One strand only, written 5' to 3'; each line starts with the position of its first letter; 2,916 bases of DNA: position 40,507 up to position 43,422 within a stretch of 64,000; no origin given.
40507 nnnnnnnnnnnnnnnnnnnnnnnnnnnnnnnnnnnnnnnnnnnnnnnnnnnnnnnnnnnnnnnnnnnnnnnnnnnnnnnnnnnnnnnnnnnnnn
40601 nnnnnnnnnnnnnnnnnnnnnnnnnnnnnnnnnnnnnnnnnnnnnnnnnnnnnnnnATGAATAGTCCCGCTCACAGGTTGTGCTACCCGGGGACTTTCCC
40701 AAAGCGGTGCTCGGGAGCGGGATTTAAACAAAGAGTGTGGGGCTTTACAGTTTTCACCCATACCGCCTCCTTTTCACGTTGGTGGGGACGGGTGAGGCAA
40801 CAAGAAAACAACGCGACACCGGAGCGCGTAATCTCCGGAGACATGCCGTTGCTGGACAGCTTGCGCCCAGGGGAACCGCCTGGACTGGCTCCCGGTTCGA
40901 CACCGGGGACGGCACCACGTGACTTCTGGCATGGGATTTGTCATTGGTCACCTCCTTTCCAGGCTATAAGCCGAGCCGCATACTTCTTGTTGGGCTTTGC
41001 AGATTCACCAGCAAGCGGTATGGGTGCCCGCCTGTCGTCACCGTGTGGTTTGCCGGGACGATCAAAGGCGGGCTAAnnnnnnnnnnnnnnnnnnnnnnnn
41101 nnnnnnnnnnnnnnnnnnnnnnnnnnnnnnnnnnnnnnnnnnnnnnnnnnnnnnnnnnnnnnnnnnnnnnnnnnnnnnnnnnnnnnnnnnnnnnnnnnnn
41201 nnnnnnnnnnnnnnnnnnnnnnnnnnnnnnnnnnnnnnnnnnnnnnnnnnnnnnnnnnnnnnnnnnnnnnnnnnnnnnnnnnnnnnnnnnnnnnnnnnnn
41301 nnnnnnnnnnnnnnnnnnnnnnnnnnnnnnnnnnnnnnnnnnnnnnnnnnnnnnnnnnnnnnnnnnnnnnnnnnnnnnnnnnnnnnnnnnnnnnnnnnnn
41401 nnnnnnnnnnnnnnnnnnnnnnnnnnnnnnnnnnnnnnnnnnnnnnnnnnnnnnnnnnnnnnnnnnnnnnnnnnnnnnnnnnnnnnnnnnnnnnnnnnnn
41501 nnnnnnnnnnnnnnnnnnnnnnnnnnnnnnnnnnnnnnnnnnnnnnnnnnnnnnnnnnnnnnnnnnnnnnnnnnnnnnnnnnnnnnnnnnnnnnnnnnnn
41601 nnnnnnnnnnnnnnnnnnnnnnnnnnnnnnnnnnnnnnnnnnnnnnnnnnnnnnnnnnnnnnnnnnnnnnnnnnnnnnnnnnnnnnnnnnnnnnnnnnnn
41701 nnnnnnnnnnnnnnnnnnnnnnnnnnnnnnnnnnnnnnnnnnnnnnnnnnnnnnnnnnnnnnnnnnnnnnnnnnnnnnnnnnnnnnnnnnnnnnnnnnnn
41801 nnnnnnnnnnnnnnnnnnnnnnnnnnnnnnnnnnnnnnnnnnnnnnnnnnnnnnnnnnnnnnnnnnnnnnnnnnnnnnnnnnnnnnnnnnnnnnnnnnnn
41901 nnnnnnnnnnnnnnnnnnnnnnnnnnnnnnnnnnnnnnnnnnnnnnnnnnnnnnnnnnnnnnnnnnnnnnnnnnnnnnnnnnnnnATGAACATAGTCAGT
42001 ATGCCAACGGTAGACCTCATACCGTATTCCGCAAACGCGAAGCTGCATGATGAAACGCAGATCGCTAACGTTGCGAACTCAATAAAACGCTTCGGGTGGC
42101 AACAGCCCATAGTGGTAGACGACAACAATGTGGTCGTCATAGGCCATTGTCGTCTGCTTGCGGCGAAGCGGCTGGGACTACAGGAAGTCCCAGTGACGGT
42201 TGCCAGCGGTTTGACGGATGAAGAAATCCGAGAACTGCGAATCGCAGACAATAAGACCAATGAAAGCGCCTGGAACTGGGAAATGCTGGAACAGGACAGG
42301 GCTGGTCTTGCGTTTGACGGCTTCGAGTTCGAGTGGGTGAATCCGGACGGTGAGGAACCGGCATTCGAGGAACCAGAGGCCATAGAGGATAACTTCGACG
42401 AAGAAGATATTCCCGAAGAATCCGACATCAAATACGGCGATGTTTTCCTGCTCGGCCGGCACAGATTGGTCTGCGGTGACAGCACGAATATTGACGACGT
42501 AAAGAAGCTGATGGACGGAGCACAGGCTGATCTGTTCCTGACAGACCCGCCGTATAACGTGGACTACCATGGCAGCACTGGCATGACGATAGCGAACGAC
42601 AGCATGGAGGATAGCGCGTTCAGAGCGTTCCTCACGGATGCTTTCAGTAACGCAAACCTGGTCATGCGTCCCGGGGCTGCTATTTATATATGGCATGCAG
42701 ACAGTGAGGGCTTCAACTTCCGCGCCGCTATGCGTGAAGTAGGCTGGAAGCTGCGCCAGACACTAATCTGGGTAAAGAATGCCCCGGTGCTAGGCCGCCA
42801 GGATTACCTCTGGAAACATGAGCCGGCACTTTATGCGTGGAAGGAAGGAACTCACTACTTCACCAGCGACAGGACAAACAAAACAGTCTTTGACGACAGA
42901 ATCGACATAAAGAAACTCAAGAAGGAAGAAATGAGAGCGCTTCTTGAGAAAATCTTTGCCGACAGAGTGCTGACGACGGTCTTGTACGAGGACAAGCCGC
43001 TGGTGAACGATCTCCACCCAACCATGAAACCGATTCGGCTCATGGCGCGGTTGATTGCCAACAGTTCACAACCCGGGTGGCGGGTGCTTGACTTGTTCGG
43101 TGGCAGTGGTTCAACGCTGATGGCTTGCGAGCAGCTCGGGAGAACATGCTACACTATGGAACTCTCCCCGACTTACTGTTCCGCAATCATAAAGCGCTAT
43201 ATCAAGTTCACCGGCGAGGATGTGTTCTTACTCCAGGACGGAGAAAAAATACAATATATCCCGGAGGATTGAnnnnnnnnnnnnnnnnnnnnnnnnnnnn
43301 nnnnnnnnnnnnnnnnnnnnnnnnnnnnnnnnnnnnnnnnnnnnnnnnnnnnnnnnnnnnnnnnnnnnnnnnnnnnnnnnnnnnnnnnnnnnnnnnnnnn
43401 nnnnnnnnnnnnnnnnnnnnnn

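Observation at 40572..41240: About 590-nt GC-rich non-coding region fused to a tRNA: candidate large ornate ncRNA (ROOL/GOLLD-like)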

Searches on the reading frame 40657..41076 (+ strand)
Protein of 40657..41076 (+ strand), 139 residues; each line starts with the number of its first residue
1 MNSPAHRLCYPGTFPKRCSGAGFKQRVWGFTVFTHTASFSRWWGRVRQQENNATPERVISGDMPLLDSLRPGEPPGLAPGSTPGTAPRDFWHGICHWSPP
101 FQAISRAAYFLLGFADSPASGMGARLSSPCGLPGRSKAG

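Call 68: search_protein_families(library=pfam, proteins=[window:40657-41076:+], max_evalue=0.01)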
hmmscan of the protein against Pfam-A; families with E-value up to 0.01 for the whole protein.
window:40657-41076:+ (139 aa): 0 families

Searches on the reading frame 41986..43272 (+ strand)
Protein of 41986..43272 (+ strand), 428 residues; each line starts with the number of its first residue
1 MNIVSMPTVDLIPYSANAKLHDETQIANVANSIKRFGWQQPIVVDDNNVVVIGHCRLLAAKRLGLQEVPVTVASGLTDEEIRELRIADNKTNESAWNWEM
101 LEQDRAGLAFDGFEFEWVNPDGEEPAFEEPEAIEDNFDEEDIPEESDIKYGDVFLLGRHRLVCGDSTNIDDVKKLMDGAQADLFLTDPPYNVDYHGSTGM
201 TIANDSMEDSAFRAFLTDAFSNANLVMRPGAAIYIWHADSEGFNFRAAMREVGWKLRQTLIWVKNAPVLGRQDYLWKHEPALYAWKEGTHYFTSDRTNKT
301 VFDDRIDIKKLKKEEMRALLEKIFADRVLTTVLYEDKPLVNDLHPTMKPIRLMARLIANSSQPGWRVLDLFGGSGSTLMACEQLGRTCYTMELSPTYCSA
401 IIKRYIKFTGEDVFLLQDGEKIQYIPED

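Call 13: find_related_loci(query=window:41986-43272:+, collection=viral_contigs, flank=4000)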
Query window:41986-43272:+ (428 aa) in viral_contigs; peptide patterns used: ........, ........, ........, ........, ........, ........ (x = any residue, [..] = any of these).
58 stretches matched a pattern; 30 encode a relative of the query (tblastn E <= 1e-3); 30 distinct loci.
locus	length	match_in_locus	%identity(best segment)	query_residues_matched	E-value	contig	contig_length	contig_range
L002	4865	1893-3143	70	1-417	0e+0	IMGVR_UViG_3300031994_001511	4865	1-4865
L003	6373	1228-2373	60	1-416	2e-158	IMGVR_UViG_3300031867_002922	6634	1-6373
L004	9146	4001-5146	59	1-416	6e-158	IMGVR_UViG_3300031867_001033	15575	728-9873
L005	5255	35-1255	49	3-410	2e-108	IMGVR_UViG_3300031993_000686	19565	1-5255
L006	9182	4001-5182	43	13-427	2e-103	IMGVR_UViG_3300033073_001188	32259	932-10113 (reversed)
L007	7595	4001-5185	46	1-417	6e-103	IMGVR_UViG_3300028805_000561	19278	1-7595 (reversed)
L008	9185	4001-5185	46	1-417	6e-103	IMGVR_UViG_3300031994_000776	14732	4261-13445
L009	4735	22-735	69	181-416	5e-98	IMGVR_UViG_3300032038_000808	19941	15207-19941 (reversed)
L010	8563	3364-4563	38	1-424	2e-92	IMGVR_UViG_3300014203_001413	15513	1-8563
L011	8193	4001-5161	38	9-418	2e-90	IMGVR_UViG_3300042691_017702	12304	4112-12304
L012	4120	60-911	53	123-404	8e-90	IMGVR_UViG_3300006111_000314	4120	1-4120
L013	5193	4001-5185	35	1-409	4e-70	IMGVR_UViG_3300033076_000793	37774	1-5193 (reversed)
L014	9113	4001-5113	36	11-418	1e-60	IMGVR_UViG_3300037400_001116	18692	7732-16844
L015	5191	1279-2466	49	1-417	7e-50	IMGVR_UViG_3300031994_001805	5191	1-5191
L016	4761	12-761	36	141-412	2e-49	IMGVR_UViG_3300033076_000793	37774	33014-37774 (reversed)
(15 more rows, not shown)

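Call 41: search_protein_families(library=pfam, proteins=[window:41986-43272:+], max_evalue=0.01)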
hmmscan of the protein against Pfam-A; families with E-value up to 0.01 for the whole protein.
window:41986-43272:+ (428 aa): 3 families
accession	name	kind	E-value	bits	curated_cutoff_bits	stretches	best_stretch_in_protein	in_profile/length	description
PF01555.25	N6_N4_Mtase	-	1.3e-29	104.2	26.7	1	182-402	2-220/221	DNA methylase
PF02195.25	ParB_N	-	4e-07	30.4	26.3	1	19-89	20-93/95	ParB N-terminal domain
PF03602.21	Cons_hypoth95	-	0.00077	19.6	24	0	342-397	20-76/182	Conserved hypothetical protein 95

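Call 42: search_protein_families(library=phrogs, proteins=[window:41986-43272:+], max_evalue=0.001)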
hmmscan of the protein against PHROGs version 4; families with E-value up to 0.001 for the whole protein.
window:41986-43272:+ (428 aa): 26 families (the best 25 are shown)
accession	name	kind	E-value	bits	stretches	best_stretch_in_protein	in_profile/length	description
phrog_498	-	other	1.9e-145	486.9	1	1-421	33-436/633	DNA methyltransferase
phrog_67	-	other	5.5e-44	152.4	1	86-411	75-349/743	DNA methyltransferase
phrog_620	-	DNA, RNA and nucleotide metabolism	7.9e-38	131.7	1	1-143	7-149/217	ParB-like partition protein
phrog_930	-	DNA, RNA and nucleotide metabolism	2.6e-32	113.5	1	3-116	7-120/223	ParB-like partition protein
phrog_8071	-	DNA, RNA and nucleotide metabolism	2e-31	110.7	1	2-199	6-212/389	ParB-like partition protein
phrog_23085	-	unknown function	1.3e-29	103.7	1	323-424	19-127/138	-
phrog_15396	-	DNA, RNA and nucleotide metabolism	4.8e-28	99.7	1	6-124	7-126/258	ParB-like partition nuclease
phrog_940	-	DNA, RNA and nucleotide metabolism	1.6e-25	91.2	1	3-136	6-143/388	nuclease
phrog_3008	-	other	5.6e-24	85.7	1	303-423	109-229/244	DNA methyltransferase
phrog_18056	-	DNA, RNA and nucleotide metabolism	4.5e-16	59.7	1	1-90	1-89/387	ParB-like partition nuclease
phrog_3264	-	DNA, RNA and nucleotide metabolism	1.3e-12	49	1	11-90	56-139/337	ParB-like partition protein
phrog_4715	-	DNA, RNA and nucleotide metabolism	1.4e-12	47.8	1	3-103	147-251/630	ParB-like partition protein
phrog_6218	-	DNA, RNA and nucleotide metabolism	4.8e-12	46.8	1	3-90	5-97/506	ParB-like partition protein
phrog_9353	-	unknown function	9.4e-12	46.3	1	14-138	22-152/245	-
phrog_723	-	DNA, RNA and nucleotide metabolism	1.8e-11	45.3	1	5-94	15-107/223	ParB-like partition protein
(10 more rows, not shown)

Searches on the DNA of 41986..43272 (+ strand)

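Call 29: search_rna_families(sources=[L033, L002, L032, L004], threshold=evalue, max_evalue=5)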
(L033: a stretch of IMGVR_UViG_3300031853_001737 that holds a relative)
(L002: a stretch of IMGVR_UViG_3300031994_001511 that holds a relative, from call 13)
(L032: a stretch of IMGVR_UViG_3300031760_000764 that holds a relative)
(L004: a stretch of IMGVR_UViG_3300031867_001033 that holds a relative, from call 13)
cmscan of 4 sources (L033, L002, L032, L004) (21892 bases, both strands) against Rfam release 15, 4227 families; matches with E-value up to 5: 17.
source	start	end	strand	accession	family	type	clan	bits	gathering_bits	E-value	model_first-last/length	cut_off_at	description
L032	664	747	+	RF00005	tRNA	Gene; tRNA;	CL00001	64.4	29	3.8e-12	1-71/71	no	tRNA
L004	1573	1656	+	RF00005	tRNA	Gene; tRNA;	CL00001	64.1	29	4.5e-12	1-71/71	no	tRNA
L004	1968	2040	+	RF00005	tRNA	Gene; tRNA;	CL00001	63.4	29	7.1e-12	1-71/71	no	tRNA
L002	1429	1512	+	RF00005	tRNA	Gene; tRNA;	CL00001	58.7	29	1.4e-10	1-71/71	no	tRNA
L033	1278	1360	+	RF00005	tRNA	Gene; tRNA;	CL00001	53.9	29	2.8e-09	1-71/71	no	tRNA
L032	823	905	+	RF00005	tRNA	Gene; tRNA;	CL00001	53.7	29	3.4e-09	1-71/71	no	tRNA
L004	1732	1814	+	RF00005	tRNA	Gene; tRNA;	CL00001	53.7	29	3.4e-09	1-71/71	no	tRNA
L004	2155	2227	+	RF00005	tRNA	Gene; tRNA;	CL00001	46.2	29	3.9e-07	1-71/71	no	tRNA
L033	1313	1360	-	RF04351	Plastid-psbl-rps4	Cis-reg;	-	38.6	68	4.5e-05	1-53/53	no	Plastid-psbl-rps4 3UTR RNA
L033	1596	1662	+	RF03075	DUF3800-VIII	Gene; sRNA;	-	34.2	40.2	0.0071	1-64/64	no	DUF3800-VIII RNA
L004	1608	1656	-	RF04351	Plastid-psbl-rps4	Cis-reg;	-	32.6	68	0.002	1-53/53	no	Plastid-psbl-rps4 3UTR RNA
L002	1464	1512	-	RF04351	Plastid-psbl-rps4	Cis-reg;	-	31.2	68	0.0046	1-53/53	no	Plastid-psbl-rps4 3UTR RNA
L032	699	747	-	RF04351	Plastid-psbl-rps4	Cis-reg;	-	29.9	68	0.011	1-53/53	no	Plastid-psbl-rps4 3UTR RNA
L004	1968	2041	-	RF04354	Plastid-ycf2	Cis-reg;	-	24.3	65.7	0.45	1-75/75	no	Plastid-ycf2 5UTR RNA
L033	2191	2257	+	RF00824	mir-50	Gene; miRNA;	CL00089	22.2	43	1.6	1-75/75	no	mir-50 microRNA precursor family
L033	1718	1780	+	RF00700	mir-375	Gene; miRNA;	-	21.6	46.7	0.75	1-67/67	no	mir-375 microRNA precursor family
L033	5232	5282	+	RF02040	HOTTIP_1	Gene; lncRNA;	-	19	50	4.2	1-57/57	no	HOXA transcript at the distal tip, conserved region 1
